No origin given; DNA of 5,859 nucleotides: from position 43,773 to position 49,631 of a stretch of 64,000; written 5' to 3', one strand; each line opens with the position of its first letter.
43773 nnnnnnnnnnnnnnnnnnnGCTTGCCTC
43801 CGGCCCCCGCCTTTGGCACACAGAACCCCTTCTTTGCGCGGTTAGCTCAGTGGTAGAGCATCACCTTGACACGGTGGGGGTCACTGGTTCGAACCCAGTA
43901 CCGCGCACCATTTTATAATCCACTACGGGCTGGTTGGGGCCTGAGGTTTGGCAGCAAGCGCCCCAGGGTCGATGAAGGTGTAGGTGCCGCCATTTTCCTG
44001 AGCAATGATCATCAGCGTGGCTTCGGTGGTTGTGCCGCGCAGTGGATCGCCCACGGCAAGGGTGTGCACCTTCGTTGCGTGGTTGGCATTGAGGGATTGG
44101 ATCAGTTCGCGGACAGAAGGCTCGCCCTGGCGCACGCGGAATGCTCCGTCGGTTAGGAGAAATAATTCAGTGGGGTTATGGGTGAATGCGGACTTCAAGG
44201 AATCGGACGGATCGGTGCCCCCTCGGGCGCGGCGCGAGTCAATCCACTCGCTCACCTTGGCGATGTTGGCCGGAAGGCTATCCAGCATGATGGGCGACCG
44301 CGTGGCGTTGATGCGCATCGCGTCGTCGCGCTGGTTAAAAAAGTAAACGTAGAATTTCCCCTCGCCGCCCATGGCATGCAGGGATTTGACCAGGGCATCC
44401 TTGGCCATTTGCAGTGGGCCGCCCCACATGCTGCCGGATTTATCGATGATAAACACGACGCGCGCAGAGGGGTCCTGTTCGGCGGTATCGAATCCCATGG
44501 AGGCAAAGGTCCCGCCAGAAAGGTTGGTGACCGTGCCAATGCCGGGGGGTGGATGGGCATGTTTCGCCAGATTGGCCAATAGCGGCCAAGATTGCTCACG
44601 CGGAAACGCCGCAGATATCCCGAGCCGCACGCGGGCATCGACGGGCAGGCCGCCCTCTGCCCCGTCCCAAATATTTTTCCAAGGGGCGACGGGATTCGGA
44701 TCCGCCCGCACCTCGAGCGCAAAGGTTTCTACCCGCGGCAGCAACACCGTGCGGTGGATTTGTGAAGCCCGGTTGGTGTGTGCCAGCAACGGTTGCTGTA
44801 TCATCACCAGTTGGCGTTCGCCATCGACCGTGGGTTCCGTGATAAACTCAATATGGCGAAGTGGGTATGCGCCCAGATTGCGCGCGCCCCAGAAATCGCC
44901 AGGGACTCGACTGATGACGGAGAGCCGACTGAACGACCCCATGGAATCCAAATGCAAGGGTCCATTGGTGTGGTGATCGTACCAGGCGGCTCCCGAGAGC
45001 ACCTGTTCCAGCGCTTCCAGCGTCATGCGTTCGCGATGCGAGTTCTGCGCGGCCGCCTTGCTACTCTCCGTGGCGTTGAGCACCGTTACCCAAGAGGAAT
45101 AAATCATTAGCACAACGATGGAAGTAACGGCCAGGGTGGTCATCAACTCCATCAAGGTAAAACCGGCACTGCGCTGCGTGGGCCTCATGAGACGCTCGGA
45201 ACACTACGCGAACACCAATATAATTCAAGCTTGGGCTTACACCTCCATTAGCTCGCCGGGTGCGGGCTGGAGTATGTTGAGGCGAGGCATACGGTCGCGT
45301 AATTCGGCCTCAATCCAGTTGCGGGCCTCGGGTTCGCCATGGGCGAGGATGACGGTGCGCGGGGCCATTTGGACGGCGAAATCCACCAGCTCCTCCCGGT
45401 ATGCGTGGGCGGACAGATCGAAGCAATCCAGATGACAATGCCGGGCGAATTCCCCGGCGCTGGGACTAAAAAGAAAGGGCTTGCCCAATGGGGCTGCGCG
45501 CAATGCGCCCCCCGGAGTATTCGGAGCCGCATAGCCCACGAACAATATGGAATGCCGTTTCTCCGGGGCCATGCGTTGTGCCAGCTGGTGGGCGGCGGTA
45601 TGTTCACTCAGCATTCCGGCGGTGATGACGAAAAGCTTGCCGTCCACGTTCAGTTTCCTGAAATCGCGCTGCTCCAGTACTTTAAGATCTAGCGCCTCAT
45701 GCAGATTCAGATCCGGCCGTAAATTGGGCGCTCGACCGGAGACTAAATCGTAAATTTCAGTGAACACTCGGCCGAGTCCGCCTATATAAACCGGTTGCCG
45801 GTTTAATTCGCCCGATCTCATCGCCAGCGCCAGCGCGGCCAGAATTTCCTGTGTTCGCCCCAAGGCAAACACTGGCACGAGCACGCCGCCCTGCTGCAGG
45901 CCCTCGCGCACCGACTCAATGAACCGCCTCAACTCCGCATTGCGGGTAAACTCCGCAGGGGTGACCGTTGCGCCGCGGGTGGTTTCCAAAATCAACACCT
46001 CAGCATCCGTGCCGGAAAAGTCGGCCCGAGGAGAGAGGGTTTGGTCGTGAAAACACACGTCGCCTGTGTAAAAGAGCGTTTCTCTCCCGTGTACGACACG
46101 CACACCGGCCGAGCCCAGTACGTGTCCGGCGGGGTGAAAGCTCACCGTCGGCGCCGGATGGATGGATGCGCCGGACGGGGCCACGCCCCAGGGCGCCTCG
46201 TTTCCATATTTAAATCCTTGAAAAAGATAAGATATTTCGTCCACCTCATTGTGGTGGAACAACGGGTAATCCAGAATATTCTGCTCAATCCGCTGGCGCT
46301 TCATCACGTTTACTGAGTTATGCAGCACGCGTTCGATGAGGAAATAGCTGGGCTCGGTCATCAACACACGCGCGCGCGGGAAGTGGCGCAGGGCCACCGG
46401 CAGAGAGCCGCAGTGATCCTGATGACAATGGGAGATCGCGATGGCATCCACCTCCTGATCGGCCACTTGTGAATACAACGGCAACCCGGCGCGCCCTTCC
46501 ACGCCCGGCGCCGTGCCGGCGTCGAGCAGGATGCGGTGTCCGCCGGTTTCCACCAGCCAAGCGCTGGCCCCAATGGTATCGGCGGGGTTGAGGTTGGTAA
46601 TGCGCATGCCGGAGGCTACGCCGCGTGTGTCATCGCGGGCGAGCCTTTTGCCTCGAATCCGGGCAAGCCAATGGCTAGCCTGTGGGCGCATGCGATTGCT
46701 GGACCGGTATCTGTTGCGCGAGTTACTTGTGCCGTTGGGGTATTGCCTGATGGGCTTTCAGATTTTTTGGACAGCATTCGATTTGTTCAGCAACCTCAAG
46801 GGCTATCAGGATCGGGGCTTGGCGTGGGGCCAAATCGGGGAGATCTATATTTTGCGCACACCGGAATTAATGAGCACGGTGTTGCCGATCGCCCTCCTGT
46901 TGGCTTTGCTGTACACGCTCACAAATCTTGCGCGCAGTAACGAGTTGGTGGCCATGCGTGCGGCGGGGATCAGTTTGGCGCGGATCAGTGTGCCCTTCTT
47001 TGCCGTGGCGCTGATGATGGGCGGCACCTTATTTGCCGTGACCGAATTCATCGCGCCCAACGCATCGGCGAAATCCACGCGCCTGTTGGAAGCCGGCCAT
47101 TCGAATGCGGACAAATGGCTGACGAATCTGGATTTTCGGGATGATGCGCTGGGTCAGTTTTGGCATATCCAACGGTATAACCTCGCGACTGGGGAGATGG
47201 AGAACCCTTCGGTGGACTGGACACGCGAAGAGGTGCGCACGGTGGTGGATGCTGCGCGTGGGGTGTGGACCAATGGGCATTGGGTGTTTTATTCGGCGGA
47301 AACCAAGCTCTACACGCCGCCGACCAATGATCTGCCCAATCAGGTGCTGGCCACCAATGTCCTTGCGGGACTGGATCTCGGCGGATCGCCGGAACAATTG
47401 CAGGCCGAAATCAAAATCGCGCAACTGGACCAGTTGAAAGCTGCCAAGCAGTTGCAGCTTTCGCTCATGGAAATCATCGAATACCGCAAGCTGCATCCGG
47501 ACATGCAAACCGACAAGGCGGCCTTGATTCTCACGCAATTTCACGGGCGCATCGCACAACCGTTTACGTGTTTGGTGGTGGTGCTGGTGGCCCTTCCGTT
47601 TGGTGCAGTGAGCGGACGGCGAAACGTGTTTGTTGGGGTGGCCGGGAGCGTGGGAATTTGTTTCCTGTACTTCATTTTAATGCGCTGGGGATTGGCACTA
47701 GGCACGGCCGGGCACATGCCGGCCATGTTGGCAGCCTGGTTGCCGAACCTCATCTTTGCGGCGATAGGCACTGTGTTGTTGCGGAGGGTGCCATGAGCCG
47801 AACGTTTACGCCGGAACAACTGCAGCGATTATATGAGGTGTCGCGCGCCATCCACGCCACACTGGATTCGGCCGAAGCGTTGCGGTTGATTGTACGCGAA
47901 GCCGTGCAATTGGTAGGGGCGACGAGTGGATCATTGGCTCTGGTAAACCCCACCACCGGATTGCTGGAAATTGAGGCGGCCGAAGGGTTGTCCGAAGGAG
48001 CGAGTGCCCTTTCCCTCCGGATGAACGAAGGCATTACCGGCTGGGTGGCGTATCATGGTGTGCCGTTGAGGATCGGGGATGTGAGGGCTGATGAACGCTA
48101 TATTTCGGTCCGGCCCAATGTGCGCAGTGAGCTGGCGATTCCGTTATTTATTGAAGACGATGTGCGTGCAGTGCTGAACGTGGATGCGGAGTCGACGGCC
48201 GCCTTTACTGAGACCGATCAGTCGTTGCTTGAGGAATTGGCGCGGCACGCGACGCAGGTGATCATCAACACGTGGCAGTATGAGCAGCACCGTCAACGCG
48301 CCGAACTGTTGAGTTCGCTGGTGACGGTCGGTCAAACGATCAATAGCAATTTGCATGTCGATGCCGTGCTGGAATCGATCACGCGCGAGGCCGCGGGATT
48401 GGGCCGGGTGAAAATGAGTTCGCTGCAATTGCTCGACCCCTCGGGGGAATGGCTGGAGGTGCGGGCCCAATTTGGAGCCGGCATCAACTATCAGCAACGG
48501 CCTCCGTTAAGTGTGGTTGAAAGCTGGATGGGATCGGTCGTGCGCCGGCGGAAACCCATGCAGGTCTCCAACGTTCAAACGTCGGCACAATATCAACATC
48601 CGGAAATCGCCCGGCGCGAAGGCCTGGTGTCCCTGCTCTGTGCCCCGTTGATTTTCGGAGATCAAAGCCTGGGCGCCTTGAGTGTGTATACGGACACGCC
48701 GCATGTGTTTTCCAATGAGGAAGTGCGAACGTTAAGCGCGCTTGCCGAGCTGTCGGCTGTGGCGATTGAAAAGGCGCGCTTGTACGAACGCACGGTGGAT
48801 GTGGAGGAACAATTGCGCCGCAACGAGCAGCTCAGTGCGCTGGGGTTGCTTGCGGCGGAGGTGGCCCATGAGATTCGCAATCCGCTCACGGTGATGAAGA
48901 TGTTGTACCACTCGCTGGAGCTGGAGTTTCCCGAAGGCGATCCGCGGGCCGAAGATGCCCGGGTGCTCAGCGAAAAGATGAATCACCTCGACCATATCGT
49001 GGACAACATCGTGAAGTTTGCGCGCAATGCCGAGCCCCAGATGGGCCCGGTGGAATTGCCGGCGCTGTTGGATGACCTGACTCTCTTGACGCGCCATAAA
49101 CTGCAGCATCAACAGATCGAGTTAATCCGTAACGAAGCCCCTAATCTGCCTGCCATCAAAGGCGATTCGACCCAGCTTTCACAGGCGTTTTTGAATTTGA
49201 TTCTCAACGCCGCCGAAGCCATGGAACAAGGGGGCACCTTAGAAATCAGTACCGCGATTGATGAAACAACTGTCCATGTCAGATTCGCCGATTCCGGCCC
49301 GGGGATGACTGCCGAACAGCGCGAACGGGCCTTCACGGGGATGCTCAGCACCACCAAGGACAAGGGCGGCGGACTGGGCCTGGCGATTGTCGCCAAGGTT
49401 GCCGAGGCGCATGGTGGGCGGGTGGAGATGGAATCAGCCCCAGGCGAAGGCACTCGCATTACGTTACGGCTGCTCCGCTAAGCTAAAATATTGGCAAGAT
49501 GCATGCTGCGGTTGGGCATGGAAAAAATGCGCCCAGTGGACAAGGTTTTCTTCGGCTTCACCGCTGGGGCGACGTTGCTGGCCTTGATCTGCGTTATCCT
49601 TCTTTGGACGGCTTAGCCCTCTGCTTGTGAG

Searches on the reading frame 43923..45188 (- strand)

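Call 33: search_protein_families(library=pfam, proteins=[window:43923-45188:-], max_evalue=0.001)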
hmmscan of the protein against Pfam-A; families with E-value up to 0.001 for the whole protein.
window:43923-45188:- (421 aa): 3 families
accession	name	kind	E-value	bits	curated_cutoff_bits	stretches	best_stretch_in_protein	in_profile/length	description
PF07963.17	N_methyl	-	6.9e-06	25.9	21.2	1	6-30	3-27/27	Prokaryotic N-terminal methylation motif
PF00092.34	VWA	-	7.4e-05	23.5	23.8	1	244-406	2-161/174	von Willebrand factor type A domain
PF13519.12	VWA_2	-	0.00023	22.2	27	1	244-348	1-106/107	von Willebrand factor type A domain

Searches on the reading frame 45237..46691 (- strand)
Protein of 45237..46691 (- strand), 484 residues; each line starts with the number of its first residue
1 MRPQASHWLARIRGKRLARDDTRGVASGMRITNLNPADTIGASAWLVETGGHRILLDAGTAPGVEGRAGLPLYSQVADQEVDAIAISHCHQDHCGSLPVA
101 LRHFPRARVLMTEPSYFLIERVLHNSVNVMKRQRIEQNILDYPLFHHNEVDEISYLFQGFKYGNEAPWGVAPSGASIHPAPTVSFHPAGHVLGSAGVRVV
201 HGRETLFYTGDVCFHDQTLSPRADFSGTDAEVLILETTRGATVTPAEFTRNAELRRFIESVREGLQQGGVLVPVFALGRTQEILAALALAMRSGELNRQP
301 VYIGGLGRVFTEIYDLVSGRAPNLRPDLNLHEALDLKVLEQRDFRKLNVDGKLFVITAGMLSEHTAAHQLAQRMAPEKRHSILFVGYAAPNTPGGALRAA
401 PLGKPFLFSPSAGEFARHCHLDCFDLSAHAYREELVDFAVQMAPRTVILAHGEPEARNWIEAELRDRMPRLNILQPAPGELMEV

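Call 33: search_protein_families(library=pfam, proteins=[window:45237-46691:-], max_evalue=0.001)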
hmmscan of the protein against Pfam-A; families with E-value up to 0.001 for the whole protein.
window:45237-46691:- (484 aa): 6 families
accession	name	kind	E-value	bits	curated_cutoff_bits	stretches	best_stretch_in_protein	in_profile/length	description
PF00753.33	Lactamase_B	-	2.5e-12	47.6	22.7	1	41-218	5-156/196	Metallo-beta-lactamase superfamily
PF10996.14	Beta-Casp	-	2.4e-09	38.2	27.7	1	280-397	1-120/120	Beta-Casp domain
PF07521.17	RMMBL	-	5.1e-09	36.4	21.6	1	419-465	6-53/63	Zn-dependent metallo-hydrolase RNA specificity domain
PF12706.13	Lactamase_B_2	-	3e-08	34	27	1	52-219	1-150/200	Beta-lactamase superfamily domain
PF16661.11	Lactamase_B_6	-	7.3e-06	25.9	27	1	46-211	1-161/193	Metallo-beta-lactamase superfamily domain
PF13483.12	Lactamase_B_3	-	9.5e-06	26.1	24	1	40-110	5-62/160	Beta-lactamase superfamily domain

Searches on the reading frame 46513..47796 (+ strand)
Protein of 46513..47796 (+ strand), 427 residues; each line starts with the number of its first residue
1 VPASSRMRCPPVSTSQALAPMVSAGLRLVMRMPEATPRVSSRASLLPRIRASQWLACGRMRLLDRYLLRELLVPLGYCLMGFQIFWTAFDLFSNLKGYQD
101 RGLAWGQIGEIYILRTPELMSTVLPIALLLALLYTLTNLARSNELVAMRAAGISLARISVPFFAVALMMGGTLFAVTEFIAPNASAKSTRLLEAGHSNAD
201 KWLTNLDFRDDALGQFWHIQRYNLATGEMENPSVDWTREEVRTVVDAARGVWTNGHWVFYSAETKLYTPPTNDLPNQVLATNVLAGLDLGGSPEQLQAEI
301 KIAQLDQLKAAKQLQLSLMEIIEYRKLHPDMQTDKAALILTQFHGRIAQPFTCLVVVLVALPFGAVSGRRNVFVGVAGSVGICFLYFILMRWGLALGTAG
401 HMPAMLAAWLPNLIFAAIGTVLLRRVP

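Call 33: search_protein_families(library=pfam, proteins=[window:46513-47796:+], max_evalue=0.001)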
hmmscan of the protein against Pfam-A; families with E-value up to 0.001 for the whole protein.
window:46513-47796:+ (427 aa): 1 family
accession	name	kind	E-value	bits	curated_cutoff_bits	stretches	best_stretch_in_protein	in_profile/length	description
PF03739.19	LptF_LptG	-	1.5e-66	225.3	27.9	1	65-425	1-353/353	Lipopolysaccharide export system permease LptF/LptG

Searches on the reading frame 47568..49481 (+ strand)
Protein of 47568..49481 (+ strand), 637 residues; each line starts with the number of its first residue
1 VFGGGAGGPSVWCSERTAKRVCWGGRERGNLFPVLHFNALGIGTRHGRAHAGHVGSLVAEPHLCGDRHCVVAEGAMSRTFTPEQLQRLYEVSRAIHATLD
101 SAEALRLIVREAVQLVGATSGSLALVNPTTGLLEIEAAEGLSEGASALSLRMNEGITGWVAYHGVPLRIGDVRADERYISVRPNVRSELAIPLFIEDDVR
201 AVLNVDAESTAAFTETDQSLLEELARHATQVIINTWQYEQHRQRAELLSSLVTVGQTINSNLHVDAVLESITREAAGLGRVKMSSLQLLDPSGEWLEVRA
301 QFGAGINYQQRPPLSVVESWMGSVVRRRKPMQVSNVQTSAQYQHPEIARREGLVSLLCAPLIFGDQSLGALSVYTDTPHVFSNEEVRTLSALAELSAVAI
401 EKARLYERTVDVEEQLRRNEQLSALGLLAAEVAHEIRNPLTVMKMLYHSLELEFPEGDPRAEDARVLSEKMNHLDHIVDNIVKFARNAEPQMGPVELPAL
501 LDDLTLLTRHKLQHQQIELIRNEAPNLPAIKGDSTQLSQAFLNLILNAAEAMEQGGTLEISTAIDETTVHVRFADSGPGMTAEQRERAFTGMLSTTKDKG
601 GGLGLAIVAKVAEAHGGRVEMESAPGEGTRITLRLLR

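Call 33: search_protein_families(library=pfam, proteins=[window:47568-49481:+], max_evalue=0.001)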
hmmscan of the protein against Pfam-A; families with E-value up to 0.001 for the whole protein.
window:47568-49481:+ (637 aa): 6 families
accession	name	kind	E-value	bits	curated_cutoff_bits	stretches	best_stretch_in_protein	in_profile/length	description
PF13185.12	GAF_2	-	3.2e-39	134.7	28.6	2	99-232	2-135/136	GAF domain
PF01590.32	GAF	-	1.3e-30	107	22.4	2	264-400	2-133/133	GAF domain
PF02518.31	HATPase_c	-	4.2e-24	85.6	26.4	1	532-635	1-107/111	Histidine kinase-, DNA gyrase B-, and HSP90-like ATPase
PF13492.12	GAF_3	-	4.7e-17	63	27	2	108-229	9-124/129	GAF domain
PF00512.31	HisKA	-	1.1e-08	35.4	26.9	1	425-487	2-63/66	His Kinase A (phospho-acceptor) domain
PF13581.12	HATPase_c_2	-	1.3e-06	28.8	27.4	1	545-634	43-126/127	Histidine kinase-like ATPase domain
